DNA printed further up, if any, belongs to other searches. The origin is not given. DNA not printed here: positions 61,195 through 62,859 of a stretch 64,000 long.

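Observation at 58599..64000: Four tandem zinc-ribbon radical SAM genes, tentatively Tes/GDGT-MAS-like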

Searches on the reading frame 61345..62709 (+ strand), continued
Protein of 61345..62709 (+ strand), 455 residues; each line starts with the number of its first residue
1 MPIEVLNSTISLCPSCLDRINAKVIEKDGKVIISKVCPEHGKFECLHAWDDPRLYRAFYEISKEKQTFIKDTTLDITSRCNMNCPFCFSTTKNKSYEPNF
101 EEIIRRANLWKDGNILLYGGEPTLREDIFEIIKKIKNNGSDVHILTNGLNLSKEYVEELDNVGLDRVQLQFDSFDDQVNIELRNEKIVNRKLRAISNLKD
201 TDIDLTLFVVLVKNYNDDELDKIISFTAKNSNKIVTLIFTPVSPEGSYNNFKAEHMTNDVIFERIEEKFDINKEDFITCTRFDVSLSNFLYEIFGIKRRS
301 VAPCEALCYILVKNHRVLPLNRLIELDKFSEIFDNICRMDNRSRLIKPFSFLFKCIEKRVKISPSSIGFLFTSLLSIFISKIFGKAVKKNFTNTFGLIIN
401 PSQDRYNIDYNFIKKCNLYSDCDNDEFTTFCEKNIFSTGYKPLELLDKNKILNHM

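Call 24: find_related_loci(query=A3, collection=genome_contigs, flank=10000)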
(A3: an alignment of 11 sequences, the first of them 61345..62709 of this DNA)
Query A3 (455 aa) in genome_contigs; peptide patterns used: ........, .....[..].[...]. (x = any residue, [..] = any of these).
600 stretches matched a pattern (row limit reached: there are more); 517 encode a relative of the query (tblastn E <= 1e-3); the best 80 are kept; 80 distinct loci.
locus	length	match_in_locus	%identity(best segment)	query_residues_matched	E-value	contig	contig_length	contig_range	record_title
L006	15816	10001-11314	32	7-437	4e-61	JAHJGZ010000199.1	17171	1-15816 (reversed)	MAG: Candidatus Omnitrophota bacterium isolate Modern_marine_glass_biofilm.mb.92 Modern_marine_glas.mb.92_k141_1020483,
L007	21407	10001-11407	31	3-434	3e-53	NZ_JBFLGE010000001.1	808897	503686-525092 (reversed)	MAG: Methanospirillum sp. isolate SJF001 Contig_Cc_17, whole genome shotgun sequence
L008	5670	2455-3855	30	11-435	1e-50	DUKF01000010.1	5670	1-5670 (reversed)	MAG TPA_asm: Methanotrichaceae archaeon isolate UBA9297 contig_164556, whole genome shotgun sequence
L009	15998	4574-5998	28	5-434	2e-49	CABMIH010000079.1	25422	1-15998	uncultured archaeon isolate LFW-280_3_2 genome assembly, contig: LFW28032_80, whole genome shotgun sequence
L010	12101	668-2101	28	1-434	3e-48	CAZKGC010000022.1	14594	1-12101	MAG TPA_asm: Candidatus Hadarchaeota archaeon isolate binchicken_co395_48 genome assembly, contig: NODE_1008_length_1459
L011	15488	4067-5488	28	6-434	7e-48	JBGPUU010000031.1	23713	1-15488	MAG: Candidatus Methanoperedens sp. isolate OBJ1_062018_110_35 k141_729378_length_23713_cov_50.8317, whole genome shotgu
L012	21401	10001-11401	27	6-434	1e-46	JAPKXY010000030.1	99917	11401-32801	MAG: Methanoregula sp. isolate LacPavin_0920_SED4_MAG_53_17 LacPavin_0920_SED4_scaffold_428859, whole genome shotgun seq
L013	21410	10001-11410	25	5-434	9e-46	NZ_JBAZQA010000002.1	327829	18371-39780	MAG: Methanoregula sp. isolate SO_2017_SWC_42 scaffold_33_c1_LP-4_2017, whole genome shotgun sequence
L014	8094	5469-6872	26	5-434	1e-45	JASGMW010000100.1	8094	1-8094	MAG: Methanofollis sp. isolate DJKA126_ANT-KO_bin.43 scaffold_11170, whole genome shotgun sequence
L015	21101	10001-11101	32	4-332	4e-45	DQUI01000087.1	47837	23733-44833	MAG TPA_asm: Methanothermococcus okinawensis isolate SZUA-1453 k95_347766, whole genome shotgun sequence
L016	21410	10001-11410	27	3-434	4e-45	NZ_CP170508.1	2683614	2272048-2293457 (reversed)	Methanosphaerula subterraneus strain EG chromosome, complete genome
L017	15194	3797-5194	28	13-434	6e-45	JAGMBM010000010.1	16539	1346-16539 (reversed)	MAG: Hadesarchaea archaeon isolate RS_16_21 ZL425.bin.21.fa_10, whole genome shotgun sequence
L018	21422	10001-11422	28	6-434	9e-45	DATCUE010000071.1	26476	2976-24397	MAG TPA_asm: Candidatus Methanoperedens sp. isolate SMAG_U7350 k141_24856, whole genome shotgun sequence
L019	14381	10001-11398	29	11-436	9e-44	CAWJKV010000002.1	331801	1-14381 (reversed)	MAG: uncultured Methanosarcinales archaeon isolate MFD05942.bin.2.357 genome assembly, contig: contig_17914, whole genom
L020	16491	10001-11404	27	5-434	1e-43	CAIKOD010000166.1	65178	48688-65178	MAG: uncultured Methanomicrobiales archaeon isolate AlinenSediments_bin-0030 genome assembly, contig: bin-0030:166/186,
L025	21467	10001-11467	28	11-450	2e-42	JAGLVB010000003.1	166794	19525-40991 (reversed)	MAG: Candidatus Aenigmatarchaeota archaeon isolate RS_11_5 ZL20.bin.5.fa_3, whole genome shotgun sequence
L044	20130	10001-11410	27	4-439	7e-39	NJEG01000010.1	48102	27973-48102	MAG: Candidatus Altiarchaeales archaeon ex4484_2 ex4484_2_scaffold_229_length_48102__count_13911, whole genome shotgun s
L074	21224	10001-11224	28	5-391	1e-34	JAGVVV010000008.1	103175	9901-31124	MAG: Candidatus Aenigmatarchaeota archaeon isolate RIFCSPLOWO2_01_FULL_39_12 rifcsplowo2_01_scaffold_187, whole genome s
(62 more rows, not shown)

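Call 25: list_cluster_members(proteins=[P0001, P0023, P0002, P0030])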
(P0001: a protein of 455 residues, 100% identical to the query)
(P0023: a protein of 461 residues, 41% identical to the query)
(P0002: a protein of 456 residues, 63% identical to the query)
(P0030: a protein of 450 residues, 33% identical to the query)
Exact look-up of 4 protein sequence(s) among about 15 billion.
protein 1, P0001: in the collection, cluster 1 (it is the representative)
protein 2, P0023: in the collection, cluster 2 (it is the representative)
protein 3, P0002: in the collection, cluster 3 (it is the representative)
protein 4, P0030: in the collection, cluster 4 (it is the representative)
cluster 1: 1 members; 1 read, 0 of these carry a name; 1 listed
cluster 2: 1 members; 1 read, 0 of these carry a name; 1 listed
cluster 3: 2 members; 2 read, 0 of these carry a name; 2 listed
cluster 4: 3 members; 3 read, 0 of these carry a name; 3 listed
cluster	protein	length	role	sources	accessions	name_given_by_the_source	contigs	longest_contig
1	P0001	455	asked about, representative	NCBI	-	-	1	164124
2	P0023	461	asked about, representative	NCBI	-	-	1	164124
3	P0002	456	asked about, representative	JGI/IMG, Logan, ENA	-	-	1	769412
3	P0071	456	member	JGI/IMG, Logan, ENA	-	-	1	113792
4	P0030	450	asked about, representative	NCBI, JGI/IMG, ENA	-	-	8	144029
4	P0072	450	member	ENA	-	-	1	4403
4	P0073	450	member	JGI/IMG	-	-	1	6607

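Call 31: search_protein_families(library=ncbifam, proteins=[L001:12834-13628:+, L003:3232-4035:-, L004:14074-14907:-, L001:13676-14350:+, L001:4607-5818:+, L001:7134-8522:-, L003:4118-5782:-, L004:12839-14071:+, L001:5833-7089:+], max_evalue=0.00001)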
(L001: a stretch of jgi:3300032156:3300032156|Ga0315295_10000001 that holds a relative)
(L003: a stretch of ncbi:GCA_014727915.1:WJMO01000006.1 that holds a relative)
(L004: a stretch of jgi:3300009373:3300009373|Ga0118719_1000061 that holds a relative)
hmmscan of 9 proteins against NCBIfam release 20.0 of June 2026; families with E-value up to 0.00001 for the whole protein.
L001:12834-13628:+ (265 aa): 4 families
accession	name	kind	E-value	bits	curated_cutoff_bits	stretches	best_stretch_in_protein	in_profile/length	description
NF009516.0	PRK12875.1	equivalog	2.7e-11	43.1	205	1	66-255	103-286/292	prenyltransferase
NF009523.0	PRK12884.1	equivalog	6.9e-07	28.7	269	1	66-237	84-253/279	prenyltransferase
NF010119.0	PRK13595.1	equivalog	1.8e-06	27.7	248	1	64-214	98-244/292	prenyltransferase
NF009608.0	PRK13105.1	equivalog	5.9e-06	25.6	217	1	72-207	101-235/291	prenyltransferase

L003:3232-4035:- (268 aa): 1 family
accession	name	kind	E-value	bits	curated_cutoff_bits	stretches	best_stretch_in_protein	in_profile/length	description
NF004749.0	PRK06080.1-1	equivalog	5.3e-07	29.1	277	1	58-226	94-261/311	1,4-dihydroxy-2-naphthoate polyprenyltransferase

L004:14074-14907:- (278 aa): 6 families
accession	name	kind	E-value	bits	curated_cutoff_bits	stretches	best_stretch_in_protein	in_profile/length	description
NF005742.0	PRK07566.1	equivalog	1.3e-11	44.2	313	1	19-237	49-276/315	chlorophyll synthase ChlG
TIGR01476.1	chlor_syn_BchG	subfamily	4e-08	33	212.3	1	84-258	92-269/283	(bacterio)chlorophyll synthase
TIGR02056.1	ChlG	equivalog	1.5e-07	31.3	436.45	1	95-224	126-255/306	chlorophyll synthase ChlG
NF009521.0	PRK12882.1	equivalog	2.6e-07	30.1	296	1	5-271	7-278/280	geranylgeranylglycerol-phosphate geranylgeranyltransferase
NF009525.0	PRK12887.1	equivalog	1.4e-06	27.9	226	1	83-236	107-269/310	homogentisate phytyltransferase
NF009523.0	PRK12884.1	equivalog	2.3e-06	27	269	0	5-267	6-271/279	prenyltransferase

L001:13676-14350:+ (225 aa): 0 families

L001:4607-5818:+ (404 aa): 17 families
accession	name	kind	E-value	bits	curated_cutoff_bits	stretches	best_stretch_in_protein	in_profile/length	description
TIGR00089.1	TIGR00089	subfamily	1.9e-76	257.6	251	1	15-392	9-357/429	MiaB/RimO family radical SAM methylthiotransferase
TIGR01578.1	MiaB-like-B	hypoth_equivalog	5.7e-67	226.3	314.7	1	15-390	9-348/421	tRNA (N(6)-L-threonylcarbamoyladenosine(37)-C(2))-methylthiotransferase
TIGR01579.1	MiaB-like-C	equivalog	2.3e-62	211.6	357.05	1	19-391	10-356/416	tRNA (N(6)-L-threonylcarbamoyladenosine(37)-C(2))-methylthiotransferase MtaB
TIGR01125.1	TIGR01125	equivalog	4.2e-57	194.1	356.95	1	14-390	8-353/432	30S ribosomal protein S12 methylthiotransferase RimO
TIGR01574.1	miaB-methiolase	equivalog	5e-53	180.7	355.3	1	15-387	9-359/437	tRNA (N6-isopentenyl adenosine(37)-C2)-methylthiotransferase MiaB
NF010916.0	PRK14336.1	equivalog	1.7e-38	132.5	606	1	176-391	127-342/418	tRNA (N6-isopentenyl adenosine(37)-C2)-methylthiotransferase MiaB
TIGR04014.1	B12_SAM_MJ_0865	equivalog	3.6e-23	82.1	360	1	65-380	58-363/434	methyl-coenzyme M reductase glutamine C-methyltransferase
TIGR04013.1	B12_SAM_MJ_1487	hypoth_equivalog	1.1e-19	70.6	251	1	167-368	143-350/382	TIGR04013 family B12-binding domain/radical SAM domain-containing protein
TIGR04479.1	bcpD_PhpK_rSAM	subfamily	1e-08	34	600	1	290-354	348-410/504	PhpK family radical SAM P-methyltransferase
TIGR03471.1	HpnJ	equivalog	7.8e-08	31.6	577.6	1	177-366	200-378/472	hopanoid biosynthesis associated radical SAM protein HpnJ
TIGR03994.1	rSAM_HemZ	equivalog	1.9e-07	30.6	321.4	1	276-361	192-274/401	coproporphyrinogen dehydrogenase HemZ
NF045585.1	rSAM_slr0320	equivalog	3.5e-07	29.1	775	1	154-328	217-384/511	photosystem II high light acclimation radical SAM protein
TIGR01212.1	TIGR01212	equivalog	3.9e-07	29.5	180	1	241-354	93-206/302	tRNA modification radical SAM protein MnmL/YtqA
TIGR03904.1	SAM_YgiQ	equivalog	4.6e-07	28.7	462.35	0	176-231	296-350/558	YgiQ family radical SAM protein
NF006060.0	PRK08207.1-3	equivalog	1.5e-06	27.3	653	1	283-363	265-344/477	coproporphyrinogen III oxidase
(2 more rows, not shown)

L001:7134-8522:- (463 aa): 24 families
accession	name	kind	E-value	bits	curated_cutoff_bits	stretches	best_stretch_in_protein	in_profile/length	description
TIGR04072.2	rSAM_ladder_B12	equivalog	8.1e-40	136.8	360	1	4-366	2-377/443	lipid biosynthesis B12-binding/radical SAM protein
TIGR02026.1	BchE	equivalog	1.3e-38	133.2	481.35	1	5-362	3-388/497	magnesium-protoporphyrin IX monomethyl ester anaerobic oxidative cyclase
TIGR03471.1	HpnJ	equivalog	1.2e-34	120.1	577.6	1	172-367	196-393/472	hopanoid biosynthesis associated radical SAM protein HpnJ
NF050148.1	rSAM_ApyD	equivalog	6.5e-34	117.3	750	1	22-359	25-391/645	RiPP biosynthesis radical SAM protein ApyD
TIGR03975.1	rSAM_ocin_1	subfamily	5.2e-28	97.9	281.85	1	55-338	121-429/606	RiPP maturation radical SAM C-methyltransferase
TIGR04367.1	HpnR_B12_rSAM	equivalog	6.8e-28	97.4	650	1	21-359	21-371/490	hopanoid C-3 methylase HpnR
NF038361.1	rSAM_Sden_1168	equivalog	8e-28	97.3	575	1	22-365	85-477/560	Sden_1168 family B12-binding radical SAM P-methyltransferase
TIGR04479.1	bcpD_PhpK_rSAM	subfamily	8.6e-28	97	600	1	176-343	244-413/504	PhpK family radical SAM P-methyltransferase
TIGR04385.1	B12_rSAM_cofa1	equivalog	1.3e-27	97.1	450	1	21-333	19-358/438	B12 lower ligand biosynthesis radical SAM protein BzaD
TIGR04013.1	B12_SAM_MJ_1487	hypoth_equivalog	4.3e-26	91.7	251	2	53-200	33-181/382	TIGR04013 family B12-binding domain/radical SAM domain-containing protein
TIGR04014.1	B12_SAM_MJ_0865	equivalog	6.4e-23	81.2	360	1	100-372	77-369/434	methyl-coenzyme M reductase glutamine C-methyltransferase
NF033070.1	rSAM_AprD4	equivalog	1.4e-22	80.3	500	1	151-366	169-395/456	AprD4 family radical SAM diol-dehydratase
TIGR04295.1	B12_rSAM_oligo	hypoth_equivalog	5.6e-13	48.4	400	1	160-307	189-329/422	TIGR04295 family B12-binding domain-containing radical SAM protein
TIGR04190.1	B12_SAM_Ta0216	equivalog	1.5e-12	46.9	500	1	166-339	212-394/554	TIGR04190 family B12-binding domain/radical SAM domain protein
TIGR04428.1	B12_rSAM_trp_MT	equivalog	4.2e-11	41.9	500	1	164-340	207-399/558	tryptophan 2-C-methyltransferase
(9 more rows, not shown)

L003:4118-5782:- (555 aa): 14 families
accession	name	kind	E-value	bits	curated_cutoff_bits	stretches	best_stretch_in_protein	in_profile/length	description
TIGR02026.1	BchE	equivalog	2.4e-30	105.9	481.35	1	186-413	105-347/497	magnesium-protoporphyrin IX monomethyl ester anaerobic oxidative cyclase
TIGR03975.1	rSAM_ocin_1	subfamily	7.8e-28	97.3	281.85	1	192-415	179-414/606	RiPP maturation radical SAM C-methyltransferase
TIGR04072.2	rSAM_ladder_B12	equivalog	3.7e-23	81.9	360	1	194-425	120-346/443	lipid biosynthesis B12-binding/radical SAM protein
TIGR04385.1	B12_rSAM_cofa1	equivalog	3.5e-21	75.9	450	1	192-416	120-349/438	B12 lower ligand biosynthesis radical SAM protein BzaD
NF038361.1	rSAM_Sden_1168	equivalog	5.3e-21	74.8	575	1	117-417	139-437/560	Sden_1168 family B12-binding radical SAM P-methyltransferase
TIGR04479.1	bcpD_PhpK_rSAM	subfamily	1.9e-20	72.7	600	1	140-416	133-394/504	PhpK family radical SAM P-methyltransferase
TIGR04014.1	B12_SAM_MJ_0865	equivalog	7.9e-20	71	360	1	182-416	75-321/434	methyl-coenzyme M reductase glutamine C-methyltransferase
NF050148.1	rSAM_ApyD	equivalog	3.1e-17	62.2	750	1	192-414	124-349/645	RiPP biosynthesis radical SAM protein ApyD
TIGR04013.1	B12_SAM_MJ_1487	hypoth_equivalog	4.5e-16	58.7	251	1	187-416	84-318/382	TIGR04013 family B12-binding domain/radical SAM domain-containing protein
TIGR03471.1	HpnJ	equivalog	5e-16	58.6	577.6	1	194-416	120-350/472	hopanoid biosynthesis associated radical SAM protein HpnJ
TIGR04295.1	B12_rSAM_oligo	hypoth_equivalog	4.9e-07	28.8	400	1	194-384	123-314/422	TIGR04295 family B12-binding domain-containing radical SAM protein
TIGR03960.1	rSAM_fuse_unch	hypoth_equivalog_domain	1.2e-06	27.3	462.3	1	265-429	255-421/605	TIGR03960 family B12-binding radical SAM protein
TIGR04367.1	HpnR_B12_rSAM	equivalog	3e-06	26.1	650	0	194-406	114-328/490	hopanoid C-3 methylase HpnR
NF033070.1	rSAM_AprD4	equivalog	6.1e-06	25.4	500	1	269-415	202-350/456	AprD4 family radical SAM diol-dehydratase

L004:12839-14071:+ (411 aa): 29 families (the best 25 are shown)
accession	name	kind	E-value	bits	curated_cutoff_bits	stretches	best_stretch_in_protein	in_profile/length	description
NF045646.2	rSAM_Se_TrsS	equivalog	3.7e-36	124.6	490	1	69-402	88-432/441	radical SAM (seleno)protein TrsS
NF045702.1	rSAM_GDGT_ether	equivalog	3.7e-28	98.4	450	1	77-240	96-271/486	tetraether lipid synthase Tes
TIGR02666.1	moaA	equivalog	2.6e-21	76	284.05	1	75-262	18-220/336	GTP 3',8-cyclase MoaA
TIGR02668.1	moaA_archaeal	equivalog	6.1e-21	74.7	325.25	1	65-243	8-195/303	GTP 3',8-cyclase MoaA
NF001199.0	PRK00164.2-1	equivalog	2.3e-20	73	231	1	65-224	10-177/308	GTP 3',8-cyclase MoaA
TIGR02109.1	PQQ_syn_pqqE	equivalog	1.3e-13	50.6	381.35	1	69-227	9-174/358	pyrroloquinoline quinone biosynthesis protein PqqE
TIGR03962.1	mycofact_rSAM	equivalog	1.5e-12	47.4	265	1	73-242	18-193/339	mycofactocin radical SAM maturase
NF045703.1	rSAM_Tes_intein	exception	1.1e-11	43.3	1700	1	95-241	633-777/1040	tetraether lipid synthase Tes, intein-containing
TIGR04545.1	rSAM_ahbD_hemeb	equivalog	1.3e-11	44.6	500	1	77-224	10-164/339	heme b synthase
TIGR04054.1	rSAM_NirJ1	equivalog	1.6e-11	43.4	650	1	46-222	11-197/387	putative heme d1 biosynthesis radical SAM protein NirJ1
TIGR04133.1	rSAM_w_lipo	hypoth_equivalog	4.3e-11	42.3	425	1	55-244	12-209/350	TIGR04133 family radical SAM/SPASM protein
TIGR04546.1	rSAM_ahbC_deAc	equivalog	6.2e-11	41.7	650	1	70-220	42-198/390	12,18-didecarboxysiroheme deacetylase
TIGR04055.1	rSAM_NirJ2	equivalog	3.8e-10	39.8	500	1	77-225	10-164/326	putative heme d1 biosynthesis radical SAM protein NirJ2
TIGR04317.1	W_rSAM_matur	equivalog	8.1e-10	38.3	380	1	66-198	3-141/349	tungsten cofactor oxidoreductase radical SAM maturase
TIGR04347.1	pseudo_SAM_Halo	equivalog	2.5e-09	36.9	525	1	69-221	40-198/390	TIGR04347 family pseudo-SAM/SPASM protein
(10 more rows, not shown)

L001:5833-7089:+ (419 aa): 35 families (the best 25 are shown)
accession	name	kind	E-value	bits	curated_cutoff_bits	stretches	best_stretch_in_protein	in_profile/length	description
NF045646.2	rSAM_Se_TrsS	equivalog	6.3e-36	123.9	490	1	14-286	3-295/441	radical SAM (seleno)protein TrsS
NF045702.1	rSAM_GDGT_ether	equivalog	6e-32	110.9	450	1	15-352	3-367/486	tetraether lipid synthase Tes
NF001199.0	PRK00164.2-1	equivalog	3.3e-20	72.5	231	1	76-249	6-182/308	GTP 3',8-cyclase MoaA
TIGR02668.1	moaA_archaeal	equivalog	1.1e-19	70.6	325.25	1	76-244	4-175/303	GTP 3',8-cyclase MoaA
TIGR02666.1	moaA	equivalog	9.5e-19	67.5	284.05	1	77-288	5-222/336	GTP 3',8-cyclase MoaA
TIGR04055.1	rSAM_NirJ2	equivalog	5.9e-18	65.5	500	1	89-290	7-208/326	putative heme d1 biosynthesis radical SAM protein NirJ2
TIGR04546.1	rSAM_ahbC_deAc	equivalog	6.5e-17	61.4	650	1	79-241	38-199/390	12,18-didecarboxysiroheme deacetylase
NF050035.1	rSAM_WgK_link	exception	4.9e-16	58.7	650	1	75-233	2-163/367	radical SAM/SPASM peptide maturase WgkB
TIGR04545.1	rSAM_ahbD_hemeb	equivalog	1.7e-14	54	500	1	88-280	6-199/339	heme b synthase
TIGR04317.1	W_rSAM_matur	equivalog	4.7e-14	52.3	380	1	83-219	5-142/349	tungsten cofactor oxidoreductase radical SAM maturase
TIGR04053.2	TIGR04053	equivalog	9.1e-14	51.5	395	1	88-240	14-171/366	TIGR04053 family radical SAM/SPASM domain-containing protein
TIGR04347.1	pseudo_SAM_Halo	equivalog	5.3e-13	49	525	1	68-240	26-197/390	TIGR04347 family pseudo-SAM/SPASM protein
TIGR04054.1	rSAM_NirJ1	equivalog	7.5e-13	47.9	650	1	84-241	38-196/387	putative heme d1 biosynthesis radical SAM protein NirJ1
TIGR04133.1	rSAM_w_lipo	hypoth_equivalog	2.2e-12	46.6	425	1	88-244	37-191/350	TIGR04133 family radical SAM/SPASM protein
NF038283.1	viperin_w_prok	equivalog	9.5e-12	44.7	180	1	87-203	7-130/281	viperin family antiviral radical SAM protein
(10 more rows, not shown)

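Call 43: predict_structure(alignment_id=A2)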
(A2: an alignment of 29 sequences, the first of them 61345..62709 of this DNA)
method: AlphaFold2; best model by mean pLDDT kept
length: 455 residues; sequences in the alignment: 29
mean_pLDDT: 92.3   pTM: 0.92
mean pLDDT of the five models: 92.3, 91.0, 90.8, 90.7, 90.7
residues with pLDDT >= 90: 346; 70-90: 100; 50-70: 9; < 50: 0
segments of 3 or more residues with pLDDT < 50: none
pLDDT, mean of each block of 10 residues (from residue 1): 89 97 96 97 97 96 89 94 82 83 95 92 97 95 96 98 97 96 94 96 96 94 97 96 80 86 96 98 95 88 95 93 96 89 72 90 89 87 79 95 95 93 91 92 91 92
secondary structure, 60 per line:
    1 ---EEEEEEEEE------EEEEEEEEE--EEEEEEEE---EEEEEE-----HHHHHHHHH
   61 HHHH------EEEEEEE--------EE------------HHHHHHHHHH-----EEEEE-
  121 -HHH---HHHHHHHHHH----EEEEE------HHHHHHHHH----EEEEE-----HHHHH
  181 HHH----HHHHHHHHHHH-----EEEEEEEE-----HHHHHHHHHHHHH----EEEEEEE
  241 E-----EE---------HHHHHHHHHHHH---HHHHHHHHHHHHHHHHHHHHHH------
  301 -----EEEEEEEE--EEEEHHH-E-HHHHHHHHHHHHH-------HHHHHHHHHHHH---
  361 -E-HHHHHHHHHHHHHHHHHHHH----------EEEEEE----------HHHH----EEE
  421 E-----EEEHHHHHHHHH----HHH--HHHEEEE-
elements in order: E4-12 E19-27 E30-37 E41-46 H52-64 E71-77 H100-109 E115-119 H128-137 E142-146 H153-161 E166-170 H176-183 H188-198 E204-211 H217-229 E234-241 H258-269 H273-294 E306-313 E316-319 H326-338 H346-357 H364-383 E394-399 H410-413 E418-421 E427-429 H430-438 E451-454
